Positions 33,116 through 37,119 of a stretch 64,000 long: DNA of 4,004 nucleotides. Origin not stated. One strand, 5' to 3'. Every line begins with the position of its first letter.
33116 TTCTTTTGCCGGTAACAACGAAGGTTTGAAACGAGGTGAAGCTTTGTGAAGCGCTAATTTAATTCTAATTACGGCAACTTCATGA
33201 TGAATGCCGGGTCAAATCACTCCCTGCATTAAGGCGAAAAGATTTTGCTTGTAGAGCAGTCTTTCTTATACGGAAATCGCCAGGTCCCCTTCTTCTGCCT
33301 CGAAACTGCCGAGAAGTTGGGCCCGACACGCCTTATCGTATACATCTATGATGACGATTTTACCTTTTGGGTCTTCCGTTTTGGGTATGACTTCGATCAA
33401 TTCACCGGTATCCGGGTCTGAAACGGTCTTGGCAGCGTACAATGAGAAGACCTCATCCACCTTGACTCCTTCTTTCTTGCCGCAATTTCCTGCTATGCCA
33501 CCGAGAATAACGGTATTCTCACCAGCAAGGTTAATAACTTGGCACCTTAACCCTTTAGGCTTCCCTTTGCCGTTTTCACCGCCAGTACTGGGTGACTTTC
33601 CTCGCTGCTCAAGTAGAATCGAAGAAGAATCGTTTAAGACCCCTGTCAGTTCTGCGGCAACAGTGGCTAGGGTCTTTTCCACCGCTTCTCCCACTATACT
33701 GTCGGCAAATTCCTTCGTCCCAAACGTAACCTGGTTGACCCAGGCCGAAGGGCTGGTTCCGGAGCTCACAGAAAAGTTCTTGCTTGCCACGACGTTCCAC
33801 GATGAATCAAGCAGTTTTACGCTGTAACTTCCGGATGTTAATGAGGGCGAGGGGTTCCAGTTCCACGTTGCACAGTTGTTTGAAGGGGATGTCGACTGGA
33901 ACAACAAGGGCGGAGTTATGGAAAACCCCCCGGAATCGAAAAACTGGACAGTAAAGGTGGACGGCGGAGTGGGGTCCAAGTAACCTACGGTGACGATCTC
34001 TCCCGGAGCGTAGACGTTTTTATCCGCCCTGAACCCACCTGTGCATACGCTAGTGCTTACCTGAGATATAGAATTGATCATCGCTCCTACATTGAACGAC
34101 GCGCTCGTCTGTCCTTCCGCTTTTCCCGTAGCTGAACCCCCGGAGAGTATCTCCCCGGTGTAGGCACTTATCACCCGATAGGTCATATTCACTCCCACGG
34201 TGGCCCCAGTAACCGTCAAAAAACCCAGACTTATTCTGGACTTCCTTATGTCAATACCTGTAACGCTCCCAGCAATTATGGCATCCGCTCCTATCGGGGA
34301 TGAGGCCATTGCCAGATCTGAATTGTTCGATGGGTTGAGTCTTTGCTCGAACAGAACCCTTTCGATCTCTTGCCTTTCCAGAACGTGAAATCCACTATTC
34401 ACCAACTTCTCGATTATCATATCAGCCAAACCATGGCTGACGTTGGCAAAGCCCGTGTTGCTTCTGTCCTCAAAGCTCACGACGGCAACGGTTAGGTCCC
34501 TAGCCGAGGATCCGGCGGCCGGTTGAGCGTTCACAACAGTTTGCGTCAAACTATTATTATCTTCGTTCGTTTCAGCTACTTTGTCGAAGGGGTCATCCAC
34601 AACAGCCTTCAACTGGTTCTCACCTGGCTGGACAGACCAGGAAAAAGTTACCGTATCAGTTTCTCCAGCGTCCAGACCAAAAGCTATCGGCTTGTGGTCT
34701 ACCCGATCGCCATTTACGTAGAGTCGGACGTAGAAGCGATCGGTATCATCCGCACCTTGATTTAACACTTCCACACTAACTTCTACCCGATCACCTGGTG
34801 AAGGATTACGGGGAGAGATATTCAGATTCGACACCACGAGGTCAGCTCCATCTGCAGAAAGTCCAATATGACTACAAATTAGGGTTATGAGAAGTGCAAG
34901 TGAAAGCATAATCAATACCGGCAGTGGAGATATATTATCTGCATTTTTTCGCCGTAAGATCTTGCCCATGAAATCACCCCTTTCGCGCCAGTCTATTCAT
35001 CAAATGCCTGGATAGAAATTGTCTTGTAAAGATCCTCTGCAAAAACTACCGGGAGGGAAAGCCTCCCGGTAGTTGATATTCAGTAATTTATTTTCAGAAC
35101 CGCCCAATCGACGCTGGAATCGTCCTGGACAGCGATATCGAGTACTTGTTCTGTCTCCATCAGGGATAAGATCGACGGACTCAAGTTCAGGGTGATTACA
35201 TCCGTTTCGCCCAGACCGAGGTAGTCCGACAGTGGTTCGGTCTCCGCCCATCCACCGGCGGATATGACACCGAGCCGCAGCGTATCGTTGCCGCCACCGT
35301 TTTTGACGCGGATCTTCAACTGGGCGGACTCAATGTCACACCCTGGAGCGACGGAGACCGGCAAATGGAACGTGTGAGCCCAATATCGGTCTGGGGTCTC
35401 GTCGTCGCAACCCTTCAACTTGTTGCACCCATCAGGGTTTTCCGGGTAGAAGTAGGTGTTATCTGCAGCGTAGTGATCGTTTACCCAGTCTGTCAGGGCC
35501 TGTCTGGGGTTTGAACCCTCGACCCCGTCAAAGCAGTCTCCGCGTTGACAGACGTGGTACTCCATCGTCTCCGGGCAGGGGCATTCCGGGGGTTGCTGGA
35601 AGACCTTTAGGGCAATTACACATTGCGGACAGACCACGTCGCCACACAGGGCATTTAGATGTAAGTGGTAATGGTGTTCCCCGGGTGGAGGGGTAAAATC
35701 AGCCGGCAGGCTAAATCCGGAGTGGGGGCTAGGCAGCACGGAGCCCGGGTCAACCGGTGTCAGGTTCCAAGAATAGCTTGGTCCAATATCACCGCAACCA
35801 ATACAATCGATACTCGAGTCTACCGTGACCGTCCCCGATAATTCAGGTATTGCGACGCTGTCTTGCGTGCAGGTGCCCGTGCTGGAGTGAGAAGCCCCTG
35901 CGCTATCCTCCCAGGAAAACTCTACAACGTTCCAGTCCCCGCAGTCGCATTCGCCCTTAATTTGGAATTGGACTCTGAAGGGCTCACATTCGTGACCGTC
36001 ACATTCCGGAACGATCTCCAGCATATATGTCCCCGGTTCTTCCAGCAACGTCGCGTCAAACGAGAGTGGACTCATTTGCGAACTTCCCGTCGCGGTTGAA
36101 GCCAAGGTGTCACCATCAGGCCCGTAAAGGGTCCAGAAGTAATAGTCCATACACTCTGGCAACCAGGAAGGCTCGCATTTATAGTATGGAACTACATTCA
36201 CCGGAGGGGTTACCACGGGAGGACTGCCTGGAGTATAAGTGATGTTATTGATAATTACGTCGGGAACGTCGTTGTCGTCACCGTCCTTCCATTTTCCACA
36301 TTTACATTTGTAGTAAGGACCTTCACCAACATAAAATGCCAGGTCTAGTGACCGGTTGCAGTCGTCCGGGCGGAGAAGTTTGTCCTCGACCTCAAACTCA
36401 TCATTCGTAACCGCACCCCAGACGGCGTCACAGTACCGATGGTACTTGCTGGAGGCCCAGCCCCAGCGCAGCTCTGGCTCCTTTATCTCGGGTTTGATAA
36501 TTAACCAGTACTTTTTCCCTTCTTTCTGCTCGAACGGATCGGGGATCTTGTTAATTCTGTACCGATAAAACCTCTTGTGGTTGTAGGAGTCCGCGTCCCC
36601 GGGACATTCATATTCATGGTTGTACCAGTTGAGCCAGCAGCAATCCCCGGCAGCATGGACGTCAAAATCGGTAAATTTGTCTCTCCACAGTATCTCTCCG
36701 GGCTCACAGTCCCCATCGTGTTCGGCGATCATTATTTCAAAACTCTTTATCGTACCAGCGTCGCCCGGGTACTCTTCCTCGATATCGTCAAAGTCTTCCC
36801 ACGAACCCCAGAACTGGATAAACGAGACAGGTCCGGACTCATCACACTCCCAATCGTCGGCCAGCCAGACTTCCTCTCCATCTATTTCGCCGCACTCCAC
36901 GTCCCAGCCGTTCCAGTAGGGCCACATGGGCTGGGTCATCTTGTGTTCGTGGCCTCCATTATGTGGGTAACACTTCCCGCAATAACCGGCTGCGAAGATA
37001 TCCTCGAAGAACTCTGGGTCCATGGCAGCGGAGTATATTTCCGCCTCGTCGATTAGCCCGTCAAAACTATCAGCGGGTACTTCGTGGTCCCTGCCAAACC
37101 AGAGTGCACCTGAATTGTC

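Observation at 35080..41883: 2267-aa secreted protein built around seven copies of an unrecognised ~110-aa six-cysteine module that opens with a thrombospondin-type-3-like acidic motif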

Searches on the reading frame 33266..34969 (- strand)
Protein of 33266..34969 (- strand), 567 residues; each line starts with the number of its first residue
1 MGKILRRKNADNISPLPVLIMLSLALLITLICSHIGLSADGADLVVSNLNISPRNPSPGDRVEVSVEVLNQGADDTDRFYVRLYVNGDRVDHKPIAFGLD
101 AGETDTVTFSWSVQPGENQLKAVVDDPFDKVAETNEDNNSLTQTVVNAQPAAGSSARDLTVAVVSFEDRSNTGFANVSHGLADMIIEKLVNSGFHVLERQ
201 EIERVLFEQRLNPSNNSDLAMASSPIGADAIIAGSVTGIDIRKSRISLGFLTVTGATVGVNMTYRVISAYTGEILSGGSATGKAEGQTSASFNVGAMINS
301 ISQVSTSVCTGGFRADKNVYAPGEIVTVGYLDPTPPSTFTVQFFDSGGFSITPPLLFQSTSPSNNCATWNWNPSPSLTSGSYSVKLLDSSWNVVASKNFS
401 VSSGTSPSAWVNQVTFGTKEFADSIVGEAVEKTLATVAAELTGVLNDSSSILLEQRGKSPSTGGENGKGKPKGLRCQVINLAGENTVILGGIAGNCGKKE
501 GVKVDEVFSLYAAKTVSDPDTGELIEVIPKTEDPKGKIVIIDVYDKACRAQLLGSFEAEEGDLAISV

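Call 15: search_protein_families(library=pfam, proteins=[window:33266-34969:-], max_evalue=0.001)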
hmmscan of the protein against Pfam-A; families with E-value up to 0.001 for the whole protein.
window:33266-34969:- (567 aa): 2 families
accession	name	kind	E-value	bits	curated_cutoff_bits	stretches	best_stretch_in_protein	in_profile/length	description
PF07705.17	CARDB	-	2.4e-20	73.1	22.7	1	42-142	2-100/101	CARDB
PF03783.19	CsgG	-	4.6e-15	55.9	20.8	1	157-292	8-160/210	Curli production assembly/transport component CsgG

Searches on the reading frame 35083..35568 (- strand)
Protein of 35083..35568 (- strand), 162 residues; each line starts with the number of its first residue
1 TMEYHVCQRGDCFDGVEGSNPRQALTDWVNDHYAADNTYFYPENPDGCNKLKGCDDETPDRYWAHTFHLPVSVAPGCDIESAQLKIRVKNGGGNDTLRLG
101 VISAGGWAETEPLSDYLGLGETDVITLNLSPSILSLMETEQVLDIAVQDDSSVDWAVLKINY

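Call 74: search_solved_structures(query=A3, max_evalue=1)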
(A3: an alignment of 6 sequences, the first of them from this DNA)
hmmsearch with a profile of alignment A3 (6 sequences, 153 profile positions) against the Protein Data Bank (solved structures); distinct sequences matched with E-value up to 1: 0.

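Call 75: search_protein_families(library=pfam, alignment_id=A3, max_evalue=1)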
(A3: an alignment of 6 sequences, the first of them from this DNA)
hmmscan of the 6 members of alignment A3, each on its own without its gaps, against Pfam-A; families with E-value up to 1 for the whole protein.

A. member 1, seq(162 aa): 0 families

B. families by the number of members that match (of 6 scanned): 2 families
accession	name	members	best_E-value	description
PF22349.1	Fervidolysin_SD2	1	0.066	Fervidolysin, second beta-sandwich domain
PF19085.6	Choline_bind_2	1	0.12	Choline-binding repeat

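Call 78: predict_structure(alignment_id=A3)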
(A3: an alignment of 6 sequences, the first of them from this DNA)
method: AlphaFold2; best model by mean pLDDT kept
length: 162 residues; sequences in the alignment: 6
mean_pLDDT: 80.0   pTM: 0.79
mean pLDDT of the five models: 80.0, 77.3, 76.6, 74.3, 72.3
residues with pLDDT >= 90: 53; 70-90: 74; 50-70: 21; < 50: 14
segments of 3 or more residues with pLDDT < 50: 9-18
pLDDT, mean of each block of 10 residues (from residue 1): 74 45 86 60 54 80 87 73 93 85 87 88 93 91 90 91 88
secondary structure, 60 per line:
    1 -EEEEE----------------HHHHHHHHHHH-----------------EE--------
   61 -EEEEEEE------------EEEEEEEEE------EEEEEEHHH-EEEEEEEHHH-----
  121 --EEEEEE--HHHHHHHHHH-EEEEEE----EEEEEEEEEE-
elements in order: E2-6 H23-33 E62-68 E81-89 E96-101 E106-112 E123-128 H131-140 E142-147 E152-161

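Call 81: fold_search(model_id=the predicted structure, library=pdb)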
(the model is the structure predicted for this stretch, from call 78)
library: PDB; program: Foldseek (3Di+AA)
matches with E <= 10: 1437; with E <= 0.001: 0
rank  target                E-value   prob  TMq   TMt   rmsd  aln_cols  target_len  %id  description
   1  1nqj_A                2.2e-03  0.87  0.25  0.36   7.7       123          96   10  CRYSTAL STRUCTURE OF CLOSTRIDIUM HISTOLYTICUM COLG COLLAGENASE COLLAGEN-BINDING DOMAIN 3B AT 1.0 ANGSTROM RESOLUTION I (released 2003-04-15)
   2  1nqd_B                3.1e-03  0.90  0.23  0.30   6.9       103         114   12  CRYSTAL STRUCTURE OF CLOSTRIDIUM HISTOLYTICUM COLG COLLAGENASE COLLAGEN-BINDING DOMAIN 3B AT 1.65 ANGSTROM RESOLUTION  (released 2003-04-15)
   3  4hpk_B                3.7e-03  0.89  0.23  0.31   6.9       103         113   12  Crystal structure of Clostridium histolyticum colg collagenase collagen-binding domain 3B at 1.35 Angstrom resolution  (released 2012-12-12)
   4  4d3l_A                3.9e-03  0.99  0.34  0.39   5.8       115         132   16  SeMet structure of a novel carbohydrate binding module from glycoside hydrolase family 9 (Cel9A) from Ruminococcus fla (released 2016-01-20)
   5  2w3j                  3.9e-03  0.92  0.30  0.34   6.3       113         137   11  Structure of a family 35 carbohydrate binding module from an environmental isolate (released 2009-01-20)
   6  5sv5                  4.1e-03  0.95  0.29  0.41   7.1       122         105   16  1.0 Angstrom Crystal Structure of pre-Peptidase C-terminal Domain of Collagenase from Bacillus anthracis. (released 2016-08-17)
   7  8vsd_F                4.1e-03  0.90  0.36  0.21  20.6       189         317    6  avb8/L-TGF-b1/GARP (released 2024-09-11)
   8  1uxz_A                4.1e-03  0.84  0.25  0.29   6.7        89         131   17  Carbohydrate binding module (CBM6cm-2) from Cellvibrio mixtus lichenase 5A (released 2004-03-11)
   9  4d3l_B                5.2e-03  0.99  0.34  0.40   5.6       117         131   15  SeMet structure of a novel carbohydrate binding module from glycoside hydrolase family 9 (Cel9A) from Ruminococcus fla (released 2016-01-20)
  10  2w1w_A                5.2e-03  0.96  0.30  0.36   5.8       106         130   17  Native structure of a family 35 carbohydrate binding module from Clostridium thermocellum (released 2009-01-20)
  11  1uy0_A                5.5e-03  0.82  0.27  0.32   6.6       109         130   16  Carbohydrate binding module (CBM6cm-2) from Cellvibrio mixtus lichenase 5A in complex with glc-1,3-glc-1,4-glc-1,3-glc (released 2004-03-11)
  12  5vqf_B                6.6e-03  0.77  0.34  0.19  16.6       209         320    8  Crystal Structure of pro-TGF-beta 1 (released 2017-11-15)
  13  1w0n                  7.0e-03  0.98  0.34  0.43   4.4       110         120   14  Structure of uncomplexed Carbohydrate Binding Domain CBM36 (released 2004-10-27)
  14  5la2_A                7.4e-03  0.89  0.28  0.12   5.9       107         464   11  The mechanism by which arabinoxylanases can recognise highly decorated xylans (released 2016-08-31)
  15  2w1w_B                7.8e-03  0.93  0.30  0.35   5.8       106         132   16  Native structure of a family 35 carbohydrate binding module from Clostridium thermocellum (released 2009-01-20)
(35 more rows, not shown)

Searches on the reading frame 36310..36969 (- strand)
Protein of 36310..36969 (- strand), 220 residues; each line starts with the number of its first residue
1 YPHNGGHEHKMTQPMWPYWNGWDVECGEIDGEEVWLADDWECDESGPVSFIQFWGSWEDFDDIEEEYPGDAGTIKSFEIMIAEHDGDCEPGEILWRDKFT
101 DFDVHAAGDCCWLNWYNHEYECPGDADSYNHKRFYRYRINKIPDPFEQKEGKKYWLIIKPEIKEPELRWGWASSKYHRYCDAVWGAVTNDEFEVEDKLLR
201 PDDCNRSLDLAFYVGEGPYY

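Call 85: search_solved_structures(query=window:36310-36969:-, max_evalue=1)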
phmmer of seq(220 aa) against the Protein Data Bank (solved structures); distinct sequences matched with E-value up to 1: 0.
